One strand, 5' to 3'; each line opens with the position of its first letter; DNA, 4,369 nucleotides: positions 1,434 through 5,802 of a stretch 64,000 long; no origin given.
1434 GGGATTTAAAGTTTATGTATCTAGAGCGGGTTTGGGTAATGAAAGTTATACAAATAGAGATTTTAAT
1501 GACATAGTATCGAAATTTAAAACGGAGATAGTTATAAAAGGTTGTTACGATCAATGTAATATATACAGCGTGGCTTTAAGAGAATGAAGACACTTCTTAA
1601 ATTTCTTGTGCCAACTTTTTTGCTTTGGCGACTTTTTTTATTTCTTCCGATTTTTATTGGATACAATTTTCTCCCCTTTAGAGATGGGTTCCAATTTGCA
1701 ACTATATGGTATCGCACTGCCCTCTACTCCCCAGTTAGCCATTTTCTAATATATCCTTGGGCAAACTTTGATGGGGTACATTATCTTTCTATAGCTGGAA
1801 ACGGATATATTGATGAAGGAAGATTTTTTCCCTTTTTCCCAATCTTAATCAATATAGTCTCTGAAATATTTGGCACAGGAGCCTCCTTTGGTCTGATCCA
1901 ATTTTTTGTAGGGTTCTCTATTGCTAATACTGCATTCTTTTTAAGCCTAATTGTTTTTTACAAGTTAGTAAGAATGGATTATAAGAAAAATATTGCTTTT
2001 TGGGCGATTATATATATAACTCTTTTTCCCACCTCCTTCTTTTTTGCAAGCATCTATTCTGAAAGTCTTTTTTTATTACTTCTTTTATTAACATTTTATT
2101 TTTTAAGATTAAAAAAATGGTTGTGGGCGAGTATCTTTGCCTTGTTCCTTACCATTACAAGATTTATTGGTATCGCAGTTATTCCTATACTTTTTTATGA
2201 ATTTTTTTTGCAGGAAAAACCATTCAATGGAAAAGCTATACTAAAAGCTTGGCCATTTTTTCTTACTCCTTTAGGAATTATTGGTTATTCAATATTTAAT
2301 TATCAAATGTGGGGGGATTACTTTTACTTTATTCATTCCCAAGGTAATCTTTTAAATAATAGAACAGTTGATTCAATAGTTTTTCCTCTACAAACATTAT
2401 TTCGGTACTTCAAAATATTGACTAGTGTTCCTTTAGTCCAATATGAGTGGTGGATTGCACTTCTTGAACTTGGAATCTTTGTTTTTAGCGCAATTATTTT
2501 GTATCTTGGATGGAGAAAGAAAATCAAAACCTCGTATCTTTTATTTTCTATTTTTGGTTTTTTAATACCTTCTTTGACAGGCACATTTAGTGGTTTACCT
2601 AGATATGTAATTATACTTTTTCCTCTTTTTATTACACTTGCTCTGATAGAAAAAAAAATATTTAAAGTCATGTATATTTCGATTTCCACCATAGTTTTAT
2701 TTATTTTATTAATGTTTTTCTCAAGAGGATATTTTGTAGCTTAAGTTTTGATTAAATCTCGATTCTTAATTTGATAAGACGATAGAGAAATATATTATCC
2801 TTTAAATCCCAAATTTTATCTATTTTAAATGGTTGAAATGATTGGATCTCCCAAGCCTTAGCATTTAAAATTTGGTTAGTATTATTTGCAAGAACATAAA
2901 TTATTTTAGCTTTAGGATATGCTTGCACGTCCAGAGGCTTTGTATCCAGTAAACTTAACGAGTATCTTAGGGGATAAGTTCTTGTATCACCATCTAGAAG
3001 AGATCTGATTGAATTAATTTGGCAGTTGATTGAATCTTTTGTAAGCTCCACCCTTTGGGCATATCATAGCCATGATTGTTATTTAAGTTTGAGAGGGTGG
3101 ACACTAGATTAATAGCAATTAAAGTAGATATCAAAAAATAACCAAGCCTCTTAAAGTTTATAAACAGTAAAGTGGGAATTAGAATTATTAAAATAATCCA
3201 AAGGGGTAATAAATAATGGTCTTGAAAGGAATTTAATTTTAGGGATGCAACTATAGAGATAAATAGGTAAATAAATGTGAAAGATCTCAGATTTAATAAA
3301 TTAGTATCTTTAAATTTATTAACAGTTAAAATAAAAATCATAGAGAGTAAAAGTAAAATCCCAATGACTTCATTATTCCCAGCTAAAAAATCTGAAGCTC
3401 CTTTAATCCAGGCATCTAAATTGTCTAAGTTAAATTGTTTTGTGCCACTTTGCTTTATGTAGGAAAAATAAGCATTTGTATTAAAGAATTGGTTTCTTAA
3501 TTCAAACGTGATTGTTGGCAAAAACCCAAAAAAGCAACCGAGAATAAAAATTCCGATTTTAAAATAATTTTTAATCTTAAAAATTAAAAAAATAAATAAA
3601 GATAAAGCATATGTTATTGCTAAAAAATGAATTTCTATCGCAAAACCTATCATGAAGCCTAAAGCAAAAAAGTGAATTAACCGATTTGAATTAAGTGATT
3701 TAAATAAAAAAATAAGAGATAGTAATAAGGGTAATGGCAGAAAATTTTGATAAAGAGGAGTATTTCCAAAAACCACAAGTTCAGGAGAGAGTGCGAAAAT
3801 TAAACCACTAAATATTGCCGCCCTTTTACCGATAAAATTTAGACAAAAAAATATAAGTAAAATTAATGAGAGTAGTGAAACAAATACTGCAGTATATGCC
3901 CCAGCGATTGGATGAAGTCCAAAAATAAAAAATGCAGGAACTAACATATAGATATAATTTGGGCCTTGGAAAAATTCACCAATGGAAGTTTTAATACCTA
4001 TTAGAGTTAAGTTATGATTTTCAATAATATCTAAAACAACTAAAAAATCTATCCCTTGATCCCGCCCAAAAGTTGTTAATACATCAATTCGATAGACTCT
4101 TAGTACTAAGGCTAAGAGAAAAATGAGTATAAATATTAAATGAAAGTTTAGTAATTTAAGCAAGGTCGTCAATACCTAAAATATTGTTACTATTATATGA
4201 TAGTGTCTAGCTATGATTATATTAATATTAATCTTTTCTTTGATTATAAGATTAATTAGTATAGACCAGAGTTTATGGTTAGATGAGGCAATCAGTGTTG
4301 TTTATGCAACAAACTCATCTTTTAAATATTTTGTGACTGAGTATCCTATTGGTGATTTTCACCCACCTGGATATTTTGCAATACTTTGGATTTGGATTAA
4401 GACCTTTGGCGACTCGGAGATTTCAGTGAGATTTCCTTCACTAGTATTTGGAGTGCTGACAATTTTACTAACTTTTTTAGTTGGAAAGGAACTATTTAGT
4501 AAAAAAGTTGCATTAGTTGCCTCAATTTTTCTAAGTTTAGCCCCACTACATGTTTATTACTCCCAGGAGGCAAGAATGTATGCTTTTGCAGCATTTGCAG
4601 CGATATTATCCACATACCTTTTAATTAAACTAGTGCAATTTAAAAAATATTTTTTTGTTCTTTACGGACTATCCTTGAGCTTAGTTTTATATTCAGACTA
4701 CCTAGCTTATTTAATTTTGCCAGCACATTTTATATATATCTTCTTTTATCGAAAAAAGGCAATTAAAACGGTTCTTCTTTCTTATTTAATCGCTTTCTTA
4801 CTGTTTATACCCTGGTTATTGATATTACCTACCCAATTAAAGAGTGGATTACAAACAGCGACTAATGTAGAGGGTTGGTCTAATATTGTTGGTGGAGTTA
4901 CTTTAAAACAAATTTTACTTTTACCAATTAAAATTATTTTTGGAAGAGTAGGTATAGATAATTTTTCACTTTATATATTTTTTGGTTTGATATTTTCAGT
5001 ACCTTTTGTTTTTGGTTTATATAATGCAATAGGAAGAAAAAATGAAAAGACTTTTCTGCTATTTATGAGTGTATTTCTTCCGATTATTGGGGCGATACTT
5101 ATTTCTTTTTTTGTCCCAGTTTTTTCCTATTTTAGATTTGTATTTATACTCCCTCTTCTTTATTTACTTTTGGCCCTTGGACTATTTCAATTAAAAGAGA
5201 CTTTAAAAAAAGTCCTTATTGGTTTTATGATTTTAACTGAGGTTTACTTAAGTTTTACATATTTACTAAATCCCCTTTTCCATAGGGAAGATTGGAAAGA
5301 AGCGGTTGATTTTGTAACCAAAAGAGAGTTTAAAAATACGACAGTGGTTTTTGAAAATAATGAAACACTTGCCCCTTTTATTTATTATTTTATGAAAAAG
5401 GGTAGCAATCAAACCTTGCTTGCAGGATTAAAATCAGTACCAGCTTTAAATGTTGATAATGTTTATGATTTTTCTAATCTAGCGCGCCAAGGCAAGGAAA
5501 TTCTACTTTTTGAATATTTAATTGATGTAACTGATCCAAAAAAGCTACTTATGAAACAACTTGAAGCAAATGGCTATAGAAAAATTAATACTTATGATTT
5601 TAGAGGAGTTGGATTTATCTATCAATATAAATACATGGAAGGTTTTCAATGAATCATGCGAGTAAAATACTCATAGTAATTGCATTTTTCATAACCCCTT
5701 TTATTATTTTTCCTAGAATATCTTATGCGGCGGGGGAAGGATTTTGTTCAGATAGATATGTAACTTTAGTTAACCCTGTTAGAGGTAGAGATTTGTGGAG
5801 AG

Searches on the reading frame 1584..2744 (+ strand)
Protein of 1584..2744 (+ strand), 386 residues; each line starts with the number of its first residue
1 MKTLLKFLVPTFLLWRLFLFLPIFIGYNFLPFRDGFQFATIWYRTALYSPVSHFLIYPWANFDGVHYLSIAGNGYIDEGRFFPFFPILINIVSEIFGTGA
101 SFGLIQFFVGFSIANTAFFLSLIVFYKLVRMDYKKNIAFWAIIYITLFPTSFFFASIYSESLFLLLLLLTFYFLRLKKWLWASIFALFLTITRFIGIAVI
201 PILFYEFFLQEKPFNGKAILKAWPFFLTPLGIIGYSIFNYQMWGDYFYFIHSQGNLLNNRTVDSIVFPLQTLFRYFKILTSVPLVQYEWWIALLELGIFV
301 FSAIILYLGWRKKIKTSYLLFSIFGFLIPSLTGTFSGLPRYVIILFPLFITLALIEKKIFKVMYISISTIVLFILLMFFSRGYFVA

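Call 89: search_protein_families(library=pfam, proteins=[window:1584-2744:+], max_evalue=0.0001)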
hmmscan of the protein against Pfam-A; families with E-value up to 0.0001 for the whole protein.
window:1584-2744:+ (386 aa): 1 family
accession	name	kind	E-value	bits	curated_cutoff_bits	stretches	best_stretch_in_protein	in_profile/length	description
PF04188.19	Mannosyl_trans2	-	1.4e-07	31.7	22.4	1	60-203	59-209/443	Mannosyltransferase (PIG-V)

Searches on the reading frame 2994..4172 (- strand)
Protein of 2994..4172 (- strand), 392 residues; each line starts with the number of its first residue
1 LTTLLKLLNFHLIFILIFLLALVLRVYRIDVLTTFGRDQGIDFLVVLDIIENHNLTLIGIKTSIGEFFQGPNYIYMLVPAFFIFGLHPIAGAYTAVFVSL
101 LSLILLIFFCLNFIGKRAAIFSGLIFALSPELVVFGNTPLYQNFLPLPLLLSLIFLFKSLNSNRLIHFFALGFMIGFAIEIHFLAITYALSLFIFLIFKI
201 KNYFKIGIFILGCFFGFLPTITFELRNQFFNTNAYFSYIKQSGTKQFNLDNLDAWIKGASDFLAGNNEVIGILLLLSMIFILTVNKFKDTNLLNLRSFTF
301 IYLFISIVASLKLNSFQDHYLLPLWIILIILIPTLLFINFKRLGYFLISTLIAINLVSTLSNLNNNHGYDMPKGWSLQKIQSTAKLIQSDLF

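Call 89: search_protein_families(library=pfam, proteins=[window:2994-4172:-], max_evalue=0.0001)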
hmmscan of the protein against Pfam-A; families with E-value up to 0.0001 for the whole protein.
window:2994-4172:- (392 aa): 1 family
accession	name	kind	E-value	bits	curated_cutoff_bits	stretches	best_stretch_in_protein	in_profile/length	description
PF13231.12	PMT_2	-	6.5e-07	30.1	26.1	1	75-218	8-155/160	Dolichyl-phosphate-mannose-protein mannosyltransferase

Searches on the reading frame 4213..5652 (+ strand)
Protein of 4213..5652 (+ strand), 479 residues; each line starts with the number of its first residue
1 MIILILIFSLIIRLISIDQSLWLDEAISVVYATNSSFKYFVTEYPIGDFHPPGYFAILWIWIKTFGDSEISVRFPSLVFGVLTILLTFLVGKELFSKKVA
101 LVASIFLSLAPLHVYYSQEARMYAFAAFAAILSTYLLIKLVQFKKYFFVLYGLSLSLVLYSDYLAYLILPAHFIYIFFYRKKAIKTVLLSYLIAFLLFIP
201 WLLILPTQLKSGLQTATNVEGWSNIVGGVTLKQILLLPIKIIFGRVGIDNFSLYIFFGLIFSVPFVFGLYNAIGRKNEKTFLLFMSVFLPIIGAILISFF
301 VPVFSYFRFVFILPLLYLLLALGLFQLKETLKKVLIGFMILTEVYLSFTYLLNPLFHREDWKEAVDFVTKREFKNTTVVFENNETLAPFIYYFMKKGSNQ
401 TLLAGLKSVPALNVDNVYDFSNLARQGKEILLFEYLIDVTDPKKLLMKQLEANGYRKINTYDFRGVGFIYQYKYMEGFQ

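Call 89: search_protein_families(library=pfam, proteins=[window:4213-5652:+], max_evalue=0.0001)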
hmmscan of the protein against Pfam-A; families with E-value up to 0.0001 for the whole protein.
window:4213-5652:+ (479 aa): 1 family
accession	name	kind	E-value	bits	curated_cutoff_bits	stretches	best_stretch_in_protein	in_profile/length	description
PF13231.12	PMT_2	-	4.9e-17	63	26.1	1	50-203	2-159/160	Dolichyl-phosphate-mannose-protein mannosyltransferase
